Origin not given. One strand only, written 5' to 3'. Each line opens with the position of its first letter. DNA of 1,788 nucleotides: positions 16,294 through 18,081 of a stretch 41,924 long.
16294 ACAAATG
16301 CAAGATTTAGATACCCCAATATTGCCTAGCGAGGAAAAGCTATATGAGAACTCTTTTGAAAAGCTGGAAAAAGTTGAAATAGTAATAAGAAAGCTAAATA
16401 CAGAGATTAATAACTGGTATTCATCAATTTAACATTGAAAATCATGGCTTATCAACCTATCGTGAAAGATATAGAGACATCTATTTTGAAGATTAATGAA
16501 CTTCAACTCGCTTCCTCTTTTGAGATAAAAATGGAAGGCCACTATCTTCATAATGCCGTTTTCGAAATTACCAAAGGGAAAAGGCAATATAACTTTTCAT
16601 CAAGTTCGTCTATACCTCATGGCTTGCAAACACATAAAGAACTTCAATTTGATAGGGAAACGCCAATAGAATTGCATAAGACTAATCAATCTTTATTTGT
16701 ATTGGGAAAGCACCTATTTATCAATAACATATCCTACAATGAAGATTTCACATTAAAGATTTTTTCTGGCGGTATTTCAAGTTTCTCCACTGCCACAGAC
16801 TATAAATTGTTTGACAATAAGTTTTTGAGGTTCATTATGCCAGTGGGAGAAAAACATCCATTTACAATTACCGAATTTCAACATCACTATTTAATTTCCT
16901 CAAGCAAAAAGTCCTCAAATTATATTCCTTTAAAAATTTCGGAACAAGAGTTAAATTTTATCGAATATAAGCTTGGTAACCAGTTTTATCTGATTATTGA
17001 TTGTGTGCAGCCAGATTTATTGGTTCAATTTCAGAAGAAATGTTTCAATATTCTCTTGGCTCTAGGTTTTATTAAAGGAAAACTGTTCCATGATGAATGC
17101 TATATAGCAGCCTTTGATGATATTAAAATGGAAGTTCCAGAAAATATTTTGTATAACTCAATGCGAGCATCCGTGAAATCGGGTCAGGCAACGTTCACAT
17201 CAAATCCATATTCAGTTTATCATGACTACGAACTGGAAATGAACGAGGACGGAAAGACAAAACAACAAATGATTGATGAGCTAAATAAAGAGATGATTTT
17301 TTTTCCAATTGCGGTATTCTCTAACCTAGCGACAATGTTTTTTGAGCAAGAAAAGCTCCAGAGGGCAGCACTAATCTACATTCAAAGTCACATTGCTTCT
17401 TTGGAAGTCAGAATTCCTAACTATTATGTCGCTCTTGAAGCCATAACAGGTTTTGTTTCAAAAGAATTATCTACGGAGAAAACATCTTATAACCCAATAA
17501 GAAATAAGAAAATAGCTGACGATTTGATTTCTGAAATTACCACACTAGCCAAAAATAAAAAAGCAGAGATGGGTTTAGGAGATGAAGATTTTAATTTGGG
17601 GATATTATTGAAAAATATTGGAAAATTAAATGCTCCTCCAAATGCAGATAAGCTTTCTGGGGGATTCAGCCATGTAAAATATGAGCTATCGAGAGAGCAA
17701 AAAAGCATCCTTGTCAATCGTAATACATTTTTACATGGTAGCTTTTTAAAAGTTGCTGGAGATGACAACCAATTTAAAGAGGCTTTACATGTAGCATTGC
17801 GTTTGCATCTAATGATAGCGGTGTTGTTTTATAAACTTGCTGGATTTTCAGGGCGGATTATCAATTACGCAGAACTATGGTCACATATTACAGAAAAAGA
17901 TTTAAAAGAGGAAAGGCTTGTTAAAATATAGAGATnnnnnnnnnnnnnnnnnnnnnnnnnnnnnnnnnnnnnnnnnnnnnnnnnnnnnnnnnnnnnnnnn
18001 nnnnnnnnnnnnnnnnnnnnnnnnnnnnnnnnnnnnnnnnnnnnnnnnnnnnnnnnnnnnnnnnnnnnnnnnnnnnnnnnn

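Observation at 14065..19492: Three-gene operon (nuclease-fold/dynamin-like GTPase with membrane hairpin + two HEPN-motif proteins): candidate undescribed abortive-infection system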

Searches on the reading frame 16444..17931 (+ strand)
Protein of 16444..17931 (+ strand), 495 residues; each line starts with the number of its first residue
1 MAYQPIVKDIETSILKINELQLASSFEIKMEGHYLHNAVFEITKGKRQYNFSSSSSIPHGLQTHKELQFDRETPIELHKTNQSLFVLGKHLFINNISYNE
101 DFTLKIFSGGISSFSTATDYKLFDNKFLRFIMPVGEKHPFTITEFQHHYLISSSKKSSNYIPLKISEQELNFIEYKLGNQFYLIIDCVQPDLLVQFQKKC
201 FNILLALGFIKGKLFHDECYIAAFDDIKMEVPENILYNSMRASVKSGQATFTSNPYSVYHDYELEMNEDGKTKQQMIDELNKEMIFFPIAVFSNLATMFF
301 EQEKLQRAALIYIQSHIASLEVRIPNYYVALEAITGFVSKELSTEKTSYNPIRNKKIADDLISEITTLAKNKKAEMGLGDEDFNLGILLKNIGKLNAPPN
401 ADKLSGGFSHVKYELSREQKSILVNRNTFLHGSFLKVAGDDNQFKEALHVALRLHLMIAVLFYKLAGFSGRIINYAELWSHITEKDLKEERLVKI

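Call 5: search_protein_families(library=pfam, proteins=[window:16444-17931:+], max_evalue=1)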
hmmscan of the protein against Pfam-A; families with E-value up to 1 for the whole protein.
window:16444-17931:+ (495 aa): 0 families

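Call 6: search_protein_families(library=padloc, proteins=[window:16444-17931:+], max_evalue=1)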
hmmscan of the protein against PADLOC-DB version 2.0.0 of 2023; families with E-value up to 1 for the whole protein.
window:16444-17931:+ (495 aa): 0 families

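Call 7: search_protein_families(library=ncbifam, proteins=[window:16444-17931:+], max_evalue=1)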
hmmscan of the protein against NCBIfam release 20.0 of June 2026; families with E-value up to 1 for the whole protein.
window:16444-17931:+ (495 aa): 0 families

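Call 9: find_homologous_proteins(query=window:16444-17931:+)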
Query window:16444-17931:+ (495 aa): 75 proteins with E <= 0.001 among 7860 candidates.
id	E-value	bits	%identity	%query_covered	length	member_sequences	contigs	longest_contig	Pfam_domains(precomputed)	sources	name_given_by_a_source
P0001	0.0e+0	1098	100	100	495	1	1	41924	-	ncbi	-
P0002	1.0e-194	666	62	100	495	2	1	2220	-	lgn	-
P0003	4.7e-189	647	60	100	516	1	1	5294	-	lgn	-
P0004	1.2e-188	646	61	100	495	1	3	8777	-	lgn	-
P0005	4.2e-188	644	60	100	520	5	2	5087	-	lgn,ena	-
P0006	6.1e-185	634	60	100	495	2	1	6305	-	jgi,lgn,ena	-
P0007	3.1e-184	631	60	100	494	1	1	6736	-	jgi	jgi:hypothetical protein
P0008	5.4e-183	627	59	100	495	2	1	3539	-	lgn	-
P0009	5.4e-183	627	59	100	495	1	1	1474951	-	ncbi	-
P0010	2.0e-180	619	58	100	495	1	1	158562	-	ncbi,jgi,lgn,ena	-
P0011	3.7e-179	614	58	100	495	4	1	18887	-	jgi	jgi:hypothetical protein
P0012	1.9e-178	612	58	100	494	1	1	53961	-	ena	-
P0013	2.6e-178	612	58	100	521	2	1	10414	-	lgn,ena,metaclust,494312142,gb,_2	metaclust:\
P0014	2.4e-176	605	57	100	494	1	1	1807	-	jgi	-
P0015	3.5e-176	605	58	100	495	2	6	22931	-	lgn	-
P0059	4.2e-108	380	42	95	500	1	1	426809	-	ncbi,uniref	ncbi:hypothetical protein ACFSQJ_04045 [Croceitalea marina]|uniref:ApeA N-terminal domain-containing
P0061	8.2e-107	376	42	99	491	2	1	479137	-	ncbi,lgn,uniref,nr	ncbi:hypothetical protein ERX46_09880 [Brumimicrobium glaciale]|uniref:ApeA N-terminal domain-contai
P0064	9.1e-96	340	38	99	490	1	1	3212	-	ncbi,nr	ncbi:MAG: hypothetical protein Q8K92_22665 [Leadbetterella sp.]|nr:hypothetical protein [Leadbettere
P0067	2.0e-84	302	37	99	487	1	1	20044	-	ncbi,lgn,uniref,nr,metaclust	ncbi:hypothetical protein [Microscilla marina]|uniref:ApeA N-terminal domain-containing protein n=1 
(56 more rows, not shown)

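Call 11: find_related_loci(query=A1, collection=genome_contigs, flank=10000)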
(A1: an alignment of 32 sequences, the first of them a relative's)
Query A1 (495 aa) in genome_contigs; peptide patterns used: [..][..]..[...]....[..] (x = any residue, [..] = any of these).
34 stretches matched a pattern; 12 encode a relative of the query (tblastn E <= 1e-3); 12 distinct loci.
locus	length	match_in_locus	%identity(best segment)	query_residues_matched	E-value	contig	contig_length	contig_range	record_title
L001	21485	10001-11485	59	1-495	0e+0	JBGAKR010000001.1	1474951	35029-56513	MAG: Bacteroidia bacterium isolate MAG_AAO_H125.12 AAOH125-12_opera_contig_6, whole genome shotgun sequence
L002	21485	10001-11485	56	1-495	0e+0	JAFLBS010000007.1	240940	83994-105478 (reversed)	MAG: Flavobacteriales bacterium isolate UWPOB_FLAVO2 gnl_X_HGIHAMPF_7, whole genome shotgun sequence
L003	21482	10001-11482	54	1-495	1e-169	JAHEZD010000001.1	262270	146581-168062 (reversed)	MAG: Chitinophagaceae bacterium isolate nzgw143 NODE_16_length_262271_cov_4.114793, whole genome shotgun sequence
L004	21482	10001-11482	52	1-495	6e-166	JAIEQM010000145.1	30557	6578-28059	MAG: Chitinophagaceae bacterium isolate co.spades.DASTOOL.2.5kb_151 c_000000440454, whole genome shotgun sequence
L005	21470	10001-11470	52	5-495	3e-165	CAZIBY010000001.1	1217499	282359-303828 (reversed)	MAG TPA_asm: uncultured Chitinophagaceae bacterium isolate binchicken_co284_129 genome assembly, contig: NODE_1_length_1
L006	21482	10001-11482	51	1-495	4e-162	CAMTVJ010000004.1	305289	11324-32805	MAG: uncultured Chitinophagaceae bacterium isolate G04_MAG_00004 genome assembly, contig: G04_MAG_00004_000000000006, wh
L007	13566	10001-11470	49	7-495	8e-153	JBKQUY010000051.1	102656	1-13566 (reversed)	MAG: Bacteroidia bacterium isolate SEr2D2E2F__bin_46 SEr2D2E2F_000000120638, whole genome shotgun sequence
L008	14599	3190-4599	42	25-495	2e-115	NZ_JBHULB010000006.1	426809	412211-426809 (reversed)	Croceitalea marina strain KCTC 52368 soapdenovo_K_127_6, whole genome shotgun sequence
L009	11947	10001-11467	42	6-495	2e-113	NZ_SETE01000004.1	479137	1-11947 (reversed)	Brumimicrobium glaciale strain IC156 IC156_contig04, whole genome shotgun sequence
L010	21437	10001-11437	41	16-495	7e-112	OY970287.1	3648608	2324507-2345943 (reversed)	MAG: uncultured Flavobacteriaceae bacterium isolate MFD03250.bin.1.59 genome assembly, chromosome: 1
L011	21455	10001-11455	34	4-495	2e-78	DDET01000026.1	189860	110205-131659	MAG TPA_asm: Bacteroidetes bacterium UBA1947 UBA1947_contig_14524, whole genome shotgun sequence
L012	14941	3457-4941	59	1-495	3e-159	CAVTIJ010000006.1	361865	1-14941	MAG: uncultured Bacteroidales bacterium isolate MFD05705.bin.1.156 genome assembly, contig: contig_75638, whole genome s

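Call 15: search_protein_families(library=pfam, proteins=[L009:7728-10001:+, L008:2002-3105:+, L008:1242-2012:+, L008:4601-6349:+, L004:9150-9992:+, L005:6858-9839:+, L011:8670-9371:+, L001:5352-7223:+, L007:11508-11990:+, L011:9503-11455:+], max_evalue=0.01)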
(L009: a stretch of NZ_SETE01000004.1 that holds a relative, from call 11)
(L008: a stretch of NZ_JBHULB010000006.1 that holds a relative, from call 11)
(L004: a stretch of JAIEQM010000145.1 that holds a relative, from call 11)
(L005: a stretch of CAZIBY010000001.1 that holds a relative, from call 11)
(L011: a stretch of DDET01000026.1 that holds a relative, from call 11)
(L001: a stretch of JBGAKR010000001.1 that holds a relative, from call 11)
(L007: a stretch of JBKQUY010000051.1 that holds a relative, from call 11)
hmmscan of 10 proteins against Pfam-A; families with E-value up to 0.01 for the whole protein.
L009:7728-10001:+ (758 aa): 1 family
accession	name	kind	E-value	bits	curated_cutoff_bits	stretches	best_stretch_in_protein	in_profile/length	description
PF00656.27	Peptidase_C14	-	1.6e-14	54.6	21.4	1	8-204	5-204/233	Caspase domain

L008:2002-3105:+ (368 aa): 1 family
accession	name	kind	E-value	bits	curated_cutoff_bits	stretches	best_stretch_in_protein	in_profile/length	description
PF08843.17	AbiEii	-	1.7e-18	67.9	22.5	1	45-233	11-191/238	Nucleotidyl transferase AbiEii toxin, Type IV TA system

L008:1242-2012:+ (257 aa): 1 family
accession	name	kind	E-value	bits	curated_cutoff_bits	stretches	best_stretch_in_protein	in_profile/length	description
PF20217.3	DUF6577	-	8.6e-75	251.3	27.8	1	39-245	1-202/204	Family of unknown function (DUF6577)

L008:4601-6349:+ (583 aa): 0 families

L004:9150-9992:+ (281 aa): 1 family
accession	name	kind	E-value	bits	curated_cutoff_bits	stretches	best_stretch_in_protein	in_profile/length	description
PF09357.15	RteC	-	1.2e-84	283.8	25.3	1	61-278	1-218/219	RteC protein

L005:6858-9839:+ (994 aa): 8 families
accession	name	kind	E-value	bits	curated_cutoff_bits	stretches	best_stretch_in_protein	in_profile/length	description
PF10412.15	TrwB_AAD_bind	-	5.6e-12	45.7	20.5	1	394-721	7-323/387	Type IV secretion-system coupling protein DNA-binding domain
PF12696.13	TraG-D_C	-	1.1e-07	32.2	22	1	646-713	1-70/126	TraM recognition site of TraD and TraG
PF02534.20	T4SS-DNA_transf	-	1.1e-07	31.5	20.1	1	573-709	234-368/468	Type IV secretory system Conjugative DNA transfer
PF01935.23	DUF87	-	9e-05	23.1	23.2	1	403-610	24-203/220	Helicase HerA, central domain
PF25199.1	nSTAND_NTPase5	-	0.00057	20.2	34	1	395-483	34-124/145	Novel STAND NTPase 5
PF13191.12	AAA_16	-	0.00072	20.5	32.6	0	400-451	22-68/167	AAA ATPase domain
PF01580.24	FtsK_SpoIIIE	-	0.0026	17.7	24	1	388-424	24-61/221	FtsK/SpoIIIE family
PF13401.12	AAA_22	-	0.0042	17.8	27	0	404-422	7-25/130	AAA domain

L011:8670-9371:+ (234 aa): 0 families

L001:5352-7223:+ (624 aa): 5 families
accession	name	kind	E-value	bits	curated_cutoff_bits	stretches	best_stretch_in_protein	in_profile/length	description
PF13175.12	AAA_15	-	2e-24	87.3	32.1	2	172-314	235-374/374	AAA ATPase domain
PF13304.12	AAA_21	-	3e-16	60.8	27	1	230-314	221-303/304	AAA domain, putative AbiEii toxin, Type IV TA system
PF02463.25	SMC_N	-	2.4e-10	40.7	40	2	1-45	1-48/220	RecF/RecN/SMC N terminal domain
PF13514.12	AAA_27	-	0.0033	17.5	22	1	2-42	3-47/206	AAA domain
PF13476.12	AAA_23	-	0.0042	18.2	27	1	5-185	2-87/201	AAA domain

L007:11508-11990:+ (161 aa): 0 families

L011:9503-11455:+ (651 aa): 3 families
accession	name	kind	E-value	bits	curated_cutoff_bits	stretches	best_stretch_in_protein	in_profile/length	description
PF13772.11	AIG2_2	-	2.5e-11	44.3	27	1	60-141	2-82/83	AIG2-like family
PF06094.17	GGACT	-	1.3e-06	29.4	22.8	1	3-112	1-107/120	Gamma-glutamyl cyclotransferase, AIG2-like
PF18739.6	HEPN_Apea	-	1.1e-05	26.3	24.4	1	488-625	5-133/136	Apea-like HEPN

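Call 31: search_solved_structures(query=A1, max_evalue=1, show_alignments=2)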
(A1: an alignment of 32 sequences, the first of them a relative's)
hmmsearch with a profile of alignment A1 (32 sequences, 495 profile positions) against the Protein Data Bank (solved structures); distinct sequences matched with E-value up to 1: 2.
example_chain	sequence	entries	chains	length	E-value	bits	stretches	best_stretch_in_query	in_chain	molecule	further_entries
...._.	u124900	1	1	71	0.61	11.8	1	14-64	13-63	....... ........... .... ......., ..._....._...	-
7bkb_J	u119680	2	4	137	0.77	11.4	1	25-87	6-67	Formylmethanofuran dehydrogenase, subunit D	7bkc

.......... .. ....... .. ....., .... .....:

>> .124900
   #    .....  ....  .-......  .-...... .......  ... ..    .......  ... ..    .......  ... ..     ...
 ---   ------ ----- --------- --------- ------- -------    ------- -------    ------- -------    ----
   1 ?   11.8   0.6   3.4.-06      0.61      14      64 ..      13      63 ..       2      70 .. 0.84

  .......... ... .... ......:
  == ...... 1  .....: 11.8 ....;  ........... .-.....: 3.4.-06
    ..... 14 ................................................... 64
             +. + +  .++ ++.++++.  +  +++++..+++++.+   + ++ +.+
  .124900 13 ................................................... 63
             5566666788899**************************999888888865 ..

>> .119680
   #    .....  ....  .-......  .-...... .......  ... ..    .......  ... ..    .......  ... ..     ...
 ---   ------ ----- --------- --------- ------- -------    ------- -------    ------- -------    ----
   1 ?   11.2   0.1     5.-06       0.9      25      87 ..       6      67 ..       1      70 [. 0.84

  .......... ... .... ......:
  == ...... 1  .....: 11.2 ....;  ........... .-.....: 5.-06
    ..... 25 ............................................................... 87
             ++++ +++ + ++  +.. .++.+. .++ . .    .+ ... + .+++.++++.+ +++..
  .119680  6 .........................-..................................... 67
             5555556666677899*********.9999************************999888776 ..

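Call 42: find_related_loci(query=A1, collection=viral_contigs, flank=10000)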
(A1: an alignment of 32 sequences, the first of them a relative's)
Query A1 (495 aa) in viral_contigs; peptide patterns used: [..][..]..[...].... (x = any residue, [..] = any of these).
25 stretches matched a pattern, but none encodes a relative of the query by tblastn (E <= 1e-3).

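Call 45: find_encoding_contigs(protein=P0010, flank=8000, max_places=2)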
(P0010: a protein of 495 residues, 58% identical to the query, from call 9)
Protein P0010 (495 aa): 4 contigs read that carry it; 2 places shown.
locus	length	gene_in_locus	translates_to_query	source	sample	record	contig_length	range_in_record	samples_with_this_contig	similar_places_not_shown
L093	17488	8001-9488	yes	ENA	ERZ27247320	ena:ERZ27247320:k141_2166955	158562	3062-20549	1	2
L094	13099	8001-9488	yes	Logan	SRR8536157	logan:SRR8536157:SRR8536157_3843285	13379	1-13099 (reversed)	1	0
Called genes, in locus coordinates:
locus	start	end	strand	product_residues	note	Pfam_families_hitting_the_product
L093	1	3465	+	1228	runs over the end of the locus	PF00082:Peptidase_S8, PF18962:Por_Secre_tail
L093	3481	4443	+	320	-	-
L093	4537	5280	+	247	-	-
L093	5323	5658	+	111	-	-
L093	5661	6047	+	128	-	-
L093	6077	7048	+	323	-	-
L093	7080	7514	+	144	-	-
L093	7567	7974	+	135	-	-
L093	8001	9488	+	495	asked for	-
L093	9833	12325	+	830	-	PF12679:ABC2_membrane_2, PF12730:ABC2_membrane_4, PF12698:ABC2_membrane_3 (weak), PF23357:DUF7088, PF09822:ABC_transp_aux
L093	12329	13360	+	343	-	-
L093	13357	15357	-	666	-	PF17900:Peptidase_M1_N (weak), PF01433:Peptidase_M1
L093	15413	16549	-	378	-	PF00266:Aminotran_5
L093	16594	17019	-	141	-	PF25056:DUF7793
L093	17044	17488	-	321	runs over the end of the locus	PF13528:Glyco_trans_1_3 (faint), PF04101:Glyco_tran_28_C (weak)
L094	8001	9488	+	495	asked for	-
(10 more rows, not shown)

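Call 47: predict_structure(alignment_id=A1)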
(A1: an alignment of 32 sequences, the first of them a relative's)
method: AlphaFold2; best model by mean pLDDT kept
length: 495 residues; sequences in the alignment: 32
mean_pLDDT: 90.1   pTM: 0.86
mean pLDDT of the five models: 90.1, 89.6, 88.9, 88.9, 88.4
residues with pLDDT >= 90: 317; 70-90: 160; 50-70: 17; < 50: 1
segments of 3 or more residues with pLDDT < 50: none
pLDDT, mean of each block of 10 residues (from residue 1): 81 94 94 93 93 91 88 94 94 93 93 95 97 92 93 86 95 94 96 97 97 93 94 95 87 88 81 85 92 98 96 92 92 90 69 86 93 90 86 80 84 91 80 61 88 96 96 94 88 93
secondary structure, 60 per line:
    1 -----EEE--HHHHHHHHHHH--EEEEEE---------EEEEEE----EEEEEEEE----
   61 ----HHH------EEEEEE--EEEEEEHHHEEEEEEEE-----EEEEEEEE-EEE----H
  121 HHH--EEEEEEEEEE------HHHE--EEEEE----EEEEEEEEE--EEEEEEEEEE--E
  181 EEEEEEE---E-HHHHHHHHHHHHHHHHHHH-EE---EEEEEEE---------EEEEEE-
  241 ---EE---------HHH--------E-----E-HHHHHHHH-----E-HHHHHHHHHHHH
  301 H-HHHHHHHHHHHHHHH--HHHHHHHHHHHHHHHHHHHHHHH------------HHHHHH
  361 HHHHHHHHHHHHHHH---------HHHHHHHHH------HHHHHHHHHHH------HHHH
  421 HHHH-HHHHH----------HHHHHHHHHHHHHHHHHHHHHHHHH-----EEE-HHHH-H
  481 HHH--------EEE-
elements in order: E6-8 H11-21 E24-29 E39-44 E49-56 E74-79 E82-87 E91-98 E104-111 E113-115 H120-123 E126-135 E148-152 E157-165 E168-177 E180-187 H193-211 E218-224 E234-239 H274-281 H289-301 H303-317 H320-342 H355-375 H385-393 H400-410 H417-424 H426-430 H441-465 E471-473 H475-478 H480-483 E492-494

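Call 50: fold_search(model_id=the predicted structure, library=pdb)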
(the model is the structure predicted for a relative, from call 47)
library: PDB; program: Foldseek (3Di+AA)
matches with E <= 10: 575; with E <= 0.001: 0
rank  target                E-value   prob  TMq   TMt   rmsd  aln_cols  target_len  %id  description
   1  5y6f                  3.0e-02  0.35  0.11  0.19  16.2       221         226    6  Crystal structure of YcgR in complex with c-di-GMP from Escherichia coli (released 2018-07-18)
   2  6ph4_B                7.6e-02  0.08  0.07  0.07  21.7       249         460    7  Full length LOV-PAS-HK construct from the LOV-HK sensory protein from Brucella abortus (light-adapted, construct 15-48 (released 2020-12-30)
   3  8ite                  9.8e-02  0.08  0.06  0.10  17.8       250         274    8  Crystal structure of pE301R from African swine fever virus (released 2023-09-13)
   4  8yun_G                1.4e-01  0.82  0.12  0.32   7.3       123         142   10  The crystal structure of HNBP001-HCP (released 2025-07-02)
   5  8cli_B                1.8e-01  0.06  0.09  0.07  20.6       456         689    7  TFIIIC TauB-DNA monomer (released 2023-06-21)
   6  5ked_A                1.9e-01  0.28  0.13  0.24  20.8       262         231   11  Structure of the 2.65 Angstrom P2(1) crystal of K. pneumonia MrkH (released 2016-08-17)
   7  5kec_A                1.9e-01  0.23  0.12  0.23  20.8       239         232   12  Structure of K. pneumonia MrkH in its apo state. (released 2016-08-17)
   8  6mv1                  1.9e-01  0.07  0.08  0.11  18.5       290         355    6  2.15A resolution structure of the CS-b5R domains of human Ncb5or (NAD+ form) (released 2019-07-17)
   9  4hh2_D                2.0e-01  0.12  0.07  0.09  15.1       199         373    5  Structure of PpsR without the HTH motif from Rb. sphaeroides (released 2013-06-05)
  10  2iab_A                2.3e-01  0.80  0.15  0.36   7.9       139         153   10  Crystal structure of a protein with FMN-binding split barrel fold (NP_828636.1) from Streptomyces avermitilis at 2.00  (released 2006-09-19)
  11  8yun_C                2.5e-01  0.66  0.12  0.32   7.4       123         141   10  The crystal structure of HNBP001-HCP (released 2025-07-02)
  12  2iab_B                2.6e-01  0.77  0.15  0.37   8.8       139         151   11  Crystal structure of a protein with FMN-binding split barrel fold (NP_828636.1) from Streptomyces avermitilis at 2.00  (released 2006-09-19)
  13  1xpi_A                2.6e-01  0.09  0.10  0.16  18.8       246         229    7  Crystal structure of the catalytic domain of E. coli pseudouridine synthase RluC (released 2005-10-04)
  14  3kyf                  2.7e-01  0.18  0.12  0.22  17.9       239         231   11  Crystal structure of P4397 complexed with c-di-GMP (released 2010-04-14)
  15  3c2w_C                2.7e-01  0.07  0.07  0.08  24.9       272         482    9  Crystal structure of the photosensory core domain of P. aeruginosa bacteriophytochrome PaBphP in the Pfr state (released 2008-09-23)
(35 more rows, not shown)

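Call 52: search_protein_families(library=pfam, alignment_id=A1, max_evalue=0.01)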
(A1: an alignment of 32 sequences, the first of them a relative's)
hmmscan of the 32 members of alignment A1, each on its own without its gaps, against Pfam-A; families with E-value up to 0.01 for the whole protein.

A. member 1, P0001 (495 aa): 0 families

B. families by the number of members that match (of 32 scanned): 4 families
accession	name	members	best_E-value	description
PF13772.11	AIG2_2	4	1.4e-13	AIG2-like family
PF18739.6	HEPN_Apea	4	1.1e-05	Apea-like HEPN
PF06094.17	GGACT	3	1.3e-06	Gamma-glutamyl cyclotransferase, AIG2-like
PF00647.24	EF1G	1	0.0032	Elongation factor 1 gamma, conserved domain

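Call 53: search_protein_families(library=padloc, alignment_id=A1, max_evalue=0.1)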
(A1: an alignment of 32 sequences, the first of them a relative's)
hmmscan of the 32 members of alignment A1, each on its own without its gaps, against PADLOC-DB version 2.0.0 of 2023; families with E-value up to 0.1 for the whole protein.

A. member 1, P0001 (495 aa): 0 families

B. families by the number of members that match (of 32 scanned): 0 families

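Call 70: search_protein_representatives(alignment_id=A1)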
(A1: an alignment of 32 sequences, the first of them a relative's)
Query: 32 sequences, 495 profile positions. Proteins with E-value up to 0.001 (for the whole library): 926; up to 1e-10: 753; up to 1e-30: 458. The best 150 are listed.
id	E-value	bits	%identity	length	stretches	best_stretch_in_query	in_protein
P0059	1.7e-195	666.8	-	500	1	3-495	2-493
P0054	6.6e-185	631.8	-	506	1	1-495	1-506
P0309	1.6e-181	620.6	-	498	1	6-495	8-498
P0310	4.7e-180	615.8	-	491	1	9-495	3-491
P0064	1.3e-177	607.7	-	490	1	5-495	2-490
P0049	4.4e-177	606.0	-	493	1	3-495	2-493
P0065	8.6e-177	605.0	-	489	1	7-495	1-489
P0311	4.2e-165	566.5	-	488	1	6-495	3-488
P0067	2.6e-164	563.9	-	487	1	4-495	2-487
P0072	3.5e-162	556.9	-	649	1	2-495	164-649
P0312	1.8e-144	498.4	-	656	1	3-495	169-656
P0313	2.7e-143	494.5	-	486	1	6-495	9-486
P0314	5.9e-143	493.4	-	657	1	4-495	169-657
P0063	9.8e-140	482.8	-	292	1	204-495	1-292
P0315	1.0e-139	482.8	-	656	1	7-495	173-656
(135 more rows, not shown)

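Call 72: search_protein_families(library=pfam, alignment_id=A4, max_evalue=0.01)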
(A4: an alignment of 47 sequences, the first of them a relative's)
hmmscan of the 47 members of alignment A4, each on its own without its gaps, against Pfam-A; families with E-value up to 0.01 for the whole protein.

A. member 1, P0001 (495 aa): 0 families

B. families by the number of members that match (of 47 scanned): 5 families
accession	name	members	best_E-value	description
PF18739.6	HEPN_Apea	10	0.00021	Apea-like HEPN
PF11513.13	TA0956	1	0.0018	Thermoplasma acidophilum protein TA0956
PF22380.2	Chp1-like_SPOC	1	0.0056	Chromo domain-containing protein 1-like, SPOC domain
PF24948.1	Citrate_synth_N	1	0.0068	ATP-citrate synthase ATP-grasp domain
PF18735.6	HEPN_RiboL-PSP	1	0.0085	RiboL-PSP-HEPN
